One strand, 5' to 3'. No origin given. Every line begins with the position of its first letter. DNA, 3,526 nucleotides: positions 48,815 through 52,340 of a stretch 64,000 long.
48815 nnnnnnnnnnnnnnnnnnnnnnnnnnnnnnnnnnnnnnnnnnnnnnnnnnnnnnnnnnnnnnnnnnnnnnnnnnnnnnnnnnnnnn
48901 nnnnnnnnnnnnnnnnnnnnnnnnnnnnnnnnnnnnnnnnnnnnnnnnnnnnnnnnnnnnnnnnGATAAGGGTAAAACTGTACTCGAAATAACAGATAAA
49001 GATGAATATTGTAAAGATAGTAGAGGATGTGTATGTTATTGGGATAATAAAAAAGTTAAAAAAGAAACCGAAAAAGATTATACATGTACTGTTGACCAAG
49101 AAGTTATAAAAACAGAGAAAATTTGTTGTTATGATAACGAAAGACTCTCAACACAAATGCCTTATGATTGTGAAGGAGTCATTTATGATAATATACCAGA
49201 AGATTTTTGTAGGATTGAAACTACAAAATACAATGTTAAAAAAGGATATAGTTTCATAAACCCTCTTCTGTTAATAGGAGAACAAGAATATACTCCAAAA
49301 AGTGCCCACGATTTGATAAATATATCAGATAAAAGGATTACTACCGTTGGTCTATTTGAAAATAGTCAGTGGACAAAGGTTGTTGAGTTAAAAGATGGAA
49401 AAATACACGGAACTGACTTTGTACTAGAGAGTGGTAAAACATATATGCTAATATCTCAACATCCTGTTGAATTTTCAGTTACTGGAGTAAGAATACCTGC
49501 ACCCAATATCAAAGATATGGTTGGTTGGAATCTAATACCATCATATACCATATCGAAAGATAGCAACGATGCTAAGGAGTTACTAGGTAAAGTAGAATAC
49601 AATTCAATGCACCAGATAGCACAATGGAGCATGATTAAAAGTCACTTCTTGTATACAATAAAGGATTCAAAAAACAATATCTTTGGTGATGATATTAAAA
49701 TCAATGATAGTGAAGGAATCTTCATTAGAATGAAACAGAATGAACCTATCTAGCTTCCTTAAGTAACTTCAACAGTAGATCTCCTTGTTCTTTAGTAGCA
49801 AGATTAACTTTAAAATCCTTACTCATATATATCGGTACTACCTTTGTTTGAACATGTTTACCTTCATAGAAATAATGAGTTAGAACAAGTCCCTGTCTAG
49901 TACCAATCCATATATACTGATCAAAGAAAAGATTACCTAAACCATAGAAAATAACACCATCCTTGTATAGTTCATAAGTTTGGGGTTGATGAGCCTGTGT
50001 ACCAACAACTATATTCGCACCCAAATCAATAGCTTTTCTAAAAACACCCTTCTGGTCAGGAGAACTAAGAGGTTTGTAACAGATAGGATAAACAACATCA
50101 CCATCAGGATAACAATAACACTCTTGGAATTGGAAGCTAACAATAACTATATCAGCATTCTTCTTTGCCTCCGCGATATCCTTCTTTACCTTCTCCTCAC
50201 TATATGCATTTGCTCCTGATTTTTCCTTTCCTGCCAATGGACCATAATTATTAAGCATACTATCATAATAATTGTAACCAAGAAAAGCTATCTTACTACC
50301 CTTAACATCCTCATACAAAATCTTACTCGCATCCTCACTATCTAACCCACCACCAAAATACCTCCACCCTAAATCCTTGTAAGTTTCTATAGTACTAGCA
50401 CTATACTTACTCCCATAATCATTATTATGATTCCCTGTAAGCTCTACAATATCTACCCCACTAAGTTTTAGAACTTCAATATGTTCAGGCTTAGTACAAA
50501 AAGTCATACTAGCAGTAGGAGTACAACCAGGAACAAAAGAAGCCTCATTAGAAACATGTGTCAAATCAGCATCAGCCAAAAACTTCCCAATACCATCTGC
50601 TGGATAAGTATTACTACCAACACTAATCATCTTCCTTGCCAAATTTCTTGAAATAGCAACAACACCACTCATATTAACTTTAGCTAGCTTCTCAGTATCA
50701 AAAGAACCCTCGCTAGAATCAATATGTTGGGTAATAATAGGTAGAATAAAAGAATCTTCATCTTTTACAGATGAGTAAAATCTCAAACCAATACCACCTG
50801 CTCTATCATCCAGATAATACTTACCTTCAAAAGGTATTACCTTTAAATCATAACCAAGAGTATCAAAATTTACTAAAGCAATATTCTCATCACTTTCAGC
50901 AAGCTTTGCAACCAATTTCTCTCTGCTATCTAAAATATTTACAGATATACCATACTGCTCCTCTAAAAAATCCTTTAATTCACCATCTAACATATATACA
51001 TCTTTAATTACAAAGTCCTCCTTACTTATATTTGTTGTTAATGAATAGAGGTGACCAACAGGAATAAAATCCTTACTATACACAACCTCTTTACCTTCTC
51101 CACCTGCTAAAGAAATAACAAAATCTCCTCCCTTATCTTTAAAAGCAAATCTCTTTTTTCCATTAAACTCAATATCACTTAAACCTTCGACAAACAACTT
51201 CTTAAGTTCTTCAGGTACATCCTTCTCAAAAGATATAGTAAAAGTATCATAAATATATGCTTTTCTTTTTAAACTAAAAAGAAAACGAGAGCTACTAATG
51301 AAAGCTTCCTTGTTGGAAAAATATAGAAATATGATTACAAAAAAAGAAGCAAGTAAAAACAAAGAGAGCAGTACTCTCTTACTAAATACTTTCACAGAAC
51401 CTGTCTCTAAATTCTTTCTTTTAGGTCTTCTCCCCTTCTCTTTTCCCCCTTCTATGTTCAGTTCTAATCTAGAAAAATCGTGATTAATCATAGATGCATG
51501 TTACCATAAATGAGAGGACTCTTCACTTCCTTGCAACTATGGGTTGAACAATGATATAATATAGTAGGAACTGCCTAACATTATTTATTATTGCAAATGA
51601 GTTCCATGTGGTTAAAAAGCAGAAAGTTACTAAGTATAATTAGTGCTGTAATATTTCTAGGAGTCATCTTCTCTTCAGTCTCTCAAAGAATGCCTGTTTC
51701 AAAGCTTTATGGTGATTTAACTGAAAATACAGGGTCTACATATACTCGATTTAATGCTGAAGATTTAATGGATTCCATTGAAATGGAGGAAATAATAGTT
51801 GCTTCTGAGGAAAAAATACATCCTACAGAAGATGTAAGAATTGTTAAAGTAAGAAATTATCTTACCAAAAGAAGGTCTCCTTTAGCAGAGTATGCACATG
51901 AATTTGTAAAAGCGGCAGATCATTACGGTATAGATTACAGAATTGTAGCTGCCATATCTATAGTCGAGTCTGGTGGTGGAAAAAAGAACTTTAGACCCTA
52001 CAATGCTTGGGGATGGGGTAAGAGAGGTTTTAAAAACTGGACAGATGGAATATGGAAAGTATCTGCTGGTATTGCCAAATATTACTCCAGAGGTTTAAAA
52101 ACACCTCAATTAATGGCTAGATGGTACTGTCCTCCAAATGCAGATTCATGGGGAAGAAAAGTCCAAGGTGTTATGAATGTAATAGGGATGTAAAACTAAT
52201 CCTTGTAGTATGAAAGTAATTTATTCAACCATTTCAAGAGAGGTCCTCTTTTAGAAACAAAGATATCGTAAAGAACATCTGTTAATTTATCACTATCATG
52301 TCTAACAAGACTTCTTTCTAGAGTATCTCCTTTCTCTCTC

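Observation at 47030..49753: Second giant secreted protein with duplicated Cys modules and an expandable (Ser-Pro)n linker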

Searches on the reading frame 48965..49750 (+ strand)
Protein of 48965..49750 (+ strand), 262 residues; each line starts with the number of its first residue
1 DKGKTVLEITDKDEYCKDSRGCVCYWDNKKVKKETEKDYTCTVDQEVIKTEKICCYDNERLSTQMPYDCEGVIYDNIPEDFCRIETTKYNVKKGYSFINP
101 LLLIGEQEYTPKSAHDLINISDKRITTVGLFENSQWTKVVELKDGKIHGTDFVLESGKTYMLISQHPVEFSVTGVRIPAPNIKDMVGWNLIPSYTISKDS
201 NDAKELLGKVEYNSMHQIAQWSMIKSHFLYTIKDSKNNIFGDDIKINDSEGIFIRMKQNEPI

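Call 21: search_solved_structures(query=A3, max_evalue=10, show_alignments=2)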
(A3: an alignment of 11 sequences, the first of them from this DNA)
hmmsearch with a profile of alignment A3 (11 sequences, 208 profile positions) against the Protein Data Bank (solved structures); distinct sequences matched with E-value up to 10: 0.

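Call 42: predict_structure(alignment_id=A4)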
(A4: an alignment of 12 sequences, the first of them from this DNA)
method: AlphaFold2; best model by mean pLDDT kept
length: 262 residues; sequences in the alignment: 12
mean_pLDDT: 78.9   pTM: 0.73
mean pLDDT of the five models: 78.9, 75.2, 70.8, 70.2, 58.0
residues with pLDDT >= 90: 116; 70-90: 87; 50-70: 8; < 50: 51
segments of 3 or more residues with pLDDT < 50: 1-48, 260-262
pLDDT, mean of each block of 10 residues (from residue 1): 33 37 37 38 44 86 86 87 90 91 78 92 95 89 95 92 93 88 88 88 92 91 87 93 85 82 38
secondary structure, 60 per line:
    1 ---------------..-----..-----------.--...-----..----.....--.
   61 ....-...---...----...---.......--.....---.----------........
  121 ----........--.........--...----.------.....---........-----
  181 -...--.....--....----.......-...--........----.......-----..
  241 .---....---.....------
elements in order: E39-41 E53-57 E60-64 E72-74 E85-91 E94-98 H114-120 E125-132 E135-143 E146-148 E160-164 E168-175 E187-191 H194-197 H203-208 E215-222 E227-233 E239-241 E252-256

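Call 55: fold_search(model_id=the predicted structure, library=viral)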
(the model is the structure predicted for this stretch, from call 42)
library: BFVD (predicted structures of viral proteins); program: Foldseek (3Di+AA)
matches with E <= 10: 557; with E <= 0.001: 0
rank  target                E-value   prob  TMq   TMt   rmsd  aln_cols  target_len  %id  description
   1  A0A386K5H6            3.5e-02  0.12  0.13  0.13  13.6       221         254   10  Uncharacterized protein [Dickeya phage vB_DsoM_JA11]
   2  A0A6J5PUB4            3.7e-02  0.07  0.08  0.10  33.6       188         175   10  Uncharacterized protein [uncultured Caudovirales phage]
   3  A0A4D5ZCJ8            4.1e-02  0.20  0.15  0.08  18.4       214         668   13  Tail fiber protein [Burkholderia phage BcepSaruman]
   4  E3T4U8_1              6.0e-02  0.08  0.13  0.04  26.6       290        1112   13  Uncharacterized protein [Cafeteria roenbergensis virus (strain BV-PW1)]
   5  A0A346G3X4            1.1e-01  0.21  0.12  0.09  12.7       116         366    9  (no name in the UniProt tables at hand)
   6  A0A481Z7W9            1.4e-01  0.06  0.09  0.13  19.7       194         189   11  Uncharacterized protein [Pithovirus LCPAC202]
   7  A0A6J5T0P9            1.5e-01  0.08  0.12  0.14  15.3       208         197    6  Uncharacterized protein [uncultured Caudovirales phage]
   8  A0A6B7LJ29            1.6e-01  0.08  0.13  0.11  24.2       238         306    8  (no name in the UniProt tables at hand)
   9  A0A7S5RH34            1.7e-01  0.06  0.11  0.10  17.4       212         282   11  (no name in the UniProt tables at hand)
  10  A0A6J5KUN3            1.8e-01  0.05  0.11  0.08  25.8       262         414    9  Uncharacterized protein [uncultured Caudovirales phage]
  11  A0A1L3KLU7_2          1.9e-01  0.04  0.12  0.05  20.1       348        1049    8  (no name in the UniProt tables at hand)
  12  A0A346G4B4            2.1e-01  0.13  0.12  0.11  11.3       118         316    2  (no name in the UniProt tables at hand)
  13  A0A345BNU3            2.2e-01  0.04  0.11  0.06  20.8       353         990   10  (no name in the UniProt tables at hand)
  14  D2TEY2                2.4e-01  0.04  0.12  0.04  23.8       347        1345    9  (no name in the UniProt tables at hand)
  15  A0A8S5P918            2.5e-01  0.04  0.11  0.04  19.6       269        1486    9  Collagen triple helix repeat protein [Podoviridae sp. ctU7u6]
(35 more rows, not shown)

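Call 61: search_protein_families(library=pfam, alignment_id=A3, max_evalue=10)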
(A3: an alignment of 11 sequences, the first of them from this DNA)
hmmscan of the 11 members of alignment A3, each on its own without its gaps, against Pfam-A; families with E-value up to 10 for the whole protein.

A. member 1, seq(212 aa): 0 families

B. families by the number of members that match (of 11 scanned): 5 families
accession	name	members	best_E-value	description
PF08868.15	YugN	2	0.0024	YugN-like family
PF14517.12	Tachylectin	1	0.013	Tachylectin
PF22194.2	F-93_WHD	1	0.11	F-93, winged-helix domain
PF22769.1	DCD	1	0.15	dCTP deaminase-like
PF00404.24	Dockerin_1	1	0.21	Dockerin type I domain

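Call 62: find_homologous_proteins(query=A3, max_evalue=0.001)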
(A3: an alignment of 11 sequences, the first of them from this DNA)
Query A3 (11 sequences): 1279 candidates shared short words with the query, none scored E <= 0.001.

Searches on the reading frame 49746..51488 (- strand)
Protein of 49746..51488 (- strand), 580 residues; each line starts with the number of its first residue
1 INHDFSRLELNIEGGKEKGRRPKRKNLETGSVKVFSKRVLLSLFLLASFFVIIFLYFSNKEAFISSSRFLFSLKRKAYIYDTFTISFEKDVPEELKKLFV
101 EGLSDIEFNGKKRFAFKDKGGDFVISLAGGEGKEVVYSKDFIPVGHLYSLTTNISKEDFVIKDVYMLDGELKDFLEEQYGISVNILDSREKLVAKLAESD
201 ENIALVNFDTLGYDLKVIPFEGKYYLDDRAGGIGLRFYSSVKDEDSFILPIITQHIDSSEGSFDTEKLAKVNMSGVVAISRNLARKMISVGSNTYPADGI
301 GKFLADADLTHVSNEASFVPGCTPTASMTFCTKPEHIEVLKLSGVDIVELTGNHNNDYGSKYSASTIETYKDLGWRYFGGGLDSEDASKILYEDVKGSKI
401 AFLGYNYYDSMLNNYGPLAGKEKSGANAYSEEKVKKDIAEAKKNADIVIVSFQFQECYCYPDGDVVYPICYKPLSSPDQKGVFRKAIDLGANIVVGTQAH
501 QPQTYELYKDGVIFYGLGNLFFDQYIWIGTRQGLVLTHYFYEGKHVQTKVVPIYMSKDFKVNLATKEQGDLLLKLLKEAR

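Call 6: search_protein_families(library=pfam, proteins=[window:49746-51488:-], max_evalue=0.01)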
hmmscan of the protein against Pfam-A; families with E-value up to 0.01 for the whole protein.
window:49746-51488:- (580 aa): 1 family
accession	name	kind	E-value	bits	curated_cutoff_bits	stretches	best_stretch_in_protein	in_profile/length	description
PF09587.15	PGA_cap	-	3.5e-40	138.5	27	1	291-524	23-255/255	Bacterial capsule synthesis protein PGA_cap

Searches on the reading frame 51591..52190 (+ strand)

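Call 6: search_protein_families(library=pfam, proteins=[window:51591-52190:+], max_evalue=0.01)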
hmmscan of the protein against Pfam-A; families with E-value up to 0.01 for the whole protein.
window:51591-52190:+ (200 aa): 1 family
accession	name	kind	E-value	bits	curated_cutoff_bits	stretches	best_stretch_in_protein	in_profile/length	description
PF01832.25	Glucosaminidase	-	0.0034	18.5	30.2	1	103-196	2-119/123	Mannosyl-glycoprotein endo-beta-N-acetylglucosaminidase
